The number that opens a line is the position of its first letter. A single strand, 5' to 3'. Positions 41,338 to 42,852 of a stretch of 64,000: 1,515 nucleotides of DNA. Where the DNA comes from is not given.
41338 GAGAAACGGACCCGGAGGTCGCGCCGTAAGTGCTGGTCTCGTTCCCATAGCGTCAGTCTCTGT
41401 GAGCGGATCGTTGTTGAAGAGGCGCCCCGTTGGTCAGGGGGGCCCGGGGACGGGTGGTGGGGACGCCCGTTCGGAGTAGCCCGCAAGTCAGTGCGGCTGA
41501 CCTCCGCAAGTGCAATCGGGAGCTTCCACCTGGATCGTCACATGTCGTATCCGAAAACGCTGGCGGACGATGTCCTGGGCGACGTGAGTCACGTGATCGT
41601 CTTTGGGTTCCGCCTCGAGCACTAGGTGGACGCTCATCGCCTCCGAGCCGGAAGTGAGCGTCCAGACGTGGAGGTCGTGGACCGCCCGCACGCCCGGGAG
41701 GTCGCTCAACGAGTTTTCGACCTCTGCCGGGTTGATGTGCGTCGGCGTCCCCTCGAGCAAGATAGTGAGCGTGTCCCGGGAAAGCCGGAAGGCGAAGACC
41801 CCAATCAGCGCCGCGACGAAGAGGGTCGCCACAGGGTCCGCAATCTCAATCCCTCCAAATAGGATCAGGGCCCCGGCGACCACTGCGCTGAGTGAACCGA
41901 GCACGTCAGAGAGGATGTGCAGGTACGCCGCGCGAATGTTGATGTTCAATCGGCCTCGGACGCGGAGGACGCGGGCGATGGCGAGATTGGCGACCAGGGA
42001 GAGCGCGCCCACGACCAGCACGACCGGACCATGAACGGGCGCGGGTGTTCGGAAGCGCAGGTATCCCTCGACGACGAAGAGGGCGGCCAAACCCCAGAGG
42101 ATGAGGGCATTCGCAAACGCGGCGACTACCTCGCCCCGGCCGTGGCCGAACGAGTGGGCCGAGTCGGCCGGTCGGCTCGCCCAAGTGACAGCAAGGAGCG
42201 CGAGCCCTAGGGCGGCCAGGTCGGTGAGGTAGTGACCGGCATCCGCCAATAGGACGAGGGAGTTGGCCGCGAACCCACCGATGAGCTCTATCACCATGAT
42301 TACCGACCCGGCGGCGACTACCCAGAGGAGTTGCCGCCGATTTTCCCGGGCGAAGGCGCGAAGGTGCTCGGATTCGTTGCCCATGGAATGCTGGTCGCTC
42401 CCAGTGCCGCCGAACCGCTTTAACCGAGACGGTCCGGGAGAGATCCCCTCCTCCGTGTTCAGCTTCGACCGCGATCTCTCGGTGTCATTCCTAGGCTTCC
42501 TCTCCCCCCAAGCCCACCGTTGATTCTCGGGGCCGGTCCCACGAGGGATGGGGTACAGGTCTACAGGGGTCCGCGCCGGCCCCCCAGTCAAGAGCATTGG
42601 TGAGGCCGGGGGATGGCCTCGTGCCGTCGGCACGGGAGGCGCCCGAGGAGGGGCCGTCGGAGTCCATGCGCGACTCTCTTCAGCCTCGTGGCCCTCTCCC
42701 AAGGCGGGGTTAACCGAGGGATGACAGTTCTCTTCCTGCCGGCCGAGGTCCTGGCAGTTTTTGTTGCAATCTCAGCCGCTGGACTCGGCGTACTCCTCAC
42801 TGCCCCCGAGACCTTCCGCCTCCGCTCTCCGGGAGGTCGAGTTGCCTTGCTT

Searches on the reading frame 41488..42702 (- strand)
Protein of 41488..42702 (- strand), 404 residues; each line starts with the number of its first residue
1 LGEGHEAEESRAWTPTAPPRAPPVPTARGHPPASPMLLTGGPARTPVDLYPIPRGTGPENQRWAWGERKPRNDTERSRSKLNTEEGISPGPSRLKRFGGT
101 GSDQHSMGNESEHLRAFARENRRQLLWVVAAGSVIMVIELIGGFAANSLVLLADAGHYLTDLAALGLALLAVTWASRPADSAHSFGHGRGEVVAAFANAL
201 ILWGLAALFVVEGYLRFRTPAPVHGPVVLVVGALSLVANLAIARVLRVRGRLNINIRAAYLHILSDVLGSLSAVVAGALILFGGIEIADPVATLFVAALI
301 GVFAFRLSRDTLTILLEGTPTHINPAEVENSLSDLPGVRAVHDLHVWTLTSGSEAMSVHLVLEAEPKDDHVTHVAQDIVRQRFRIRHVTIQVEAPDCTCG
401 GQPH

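Call 30: search_protein_families(library=pfam, proteins=[window:41488-42702:-], max_evalue=0.01)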
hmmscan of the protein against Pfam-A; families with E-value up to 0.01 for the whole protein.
window:41488-42702:- (404 aa): 2 families
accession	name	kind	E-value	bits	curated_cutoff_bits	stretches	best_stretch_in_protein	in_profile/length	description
PF01545.26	Cation_efflux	-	1.6e-40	139.5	26.6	1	129-316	5-198/198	Cation efflux family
PF16916.11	ZT_dimer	-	1.5e-12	47.8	26.7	1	322-393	3-76/78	Dimerisation domain of Zinc Transporter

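Call 76: search_protein_families(library=ncbifam, proteins=[window:41488-42702:-], max_evalue=0.1)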
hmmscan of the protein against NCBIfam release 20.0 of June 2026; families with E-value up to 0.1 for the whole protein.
window:41488-42702:- (404 aa): 10 families
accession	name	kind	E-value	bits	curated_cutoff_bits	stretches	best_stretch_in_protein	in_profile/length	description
TIGR01297.1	CDF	superfamily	1.8e-76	257.2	82.35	1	121-395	1-283/285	cation diffusion facilitator family transporter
NF002923.0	PRK03557.1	equivalog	7.8e-62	209.3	408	1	118-398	14-295/313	CDF family zinc transporter ZitB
NF033827.1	CDF_efflux_DmeF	equivalog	1e-39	136.8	250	2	113-247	6-141/309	CDF family Co(II)/Ni(II) efflux transporter DmeF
NF007064.0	PRK09509.1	equivalog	3.5e-26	91.9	447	1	126-380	14-268/300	CDF family cation-efflux transporter FieF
NF050169.1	CatEfflxFieF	equivalog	7e-24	84.5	420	1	129-384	12-271/282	cation efflux pump FieF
NF052621.1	MngEfTpMntE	equivalog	1.8e-16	60.4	500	1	127-396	8-283/293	manganese efflux transporter MntE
NF052602.1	Zn_efflux_Cdf31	equivalog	1.9e-15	57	460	1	122-397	7-292/299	CDF family zinc efflux transporter Cdf31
NF033616.1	CDF_MamB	equivalog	2.8e-14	53.3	350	1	120-388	3-277/284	magnetosome biogenesis CDF transporter MamB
NF033615.1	CDF_MamM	equivalog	7.6e-13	48.3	350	1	128-370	14-260/290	magnetosome biogenesis CDF transporter MamM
NF040994.1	MamV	equivalog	1.6e-07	30.7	500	1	141-390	30-283/319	CDF transporter MamV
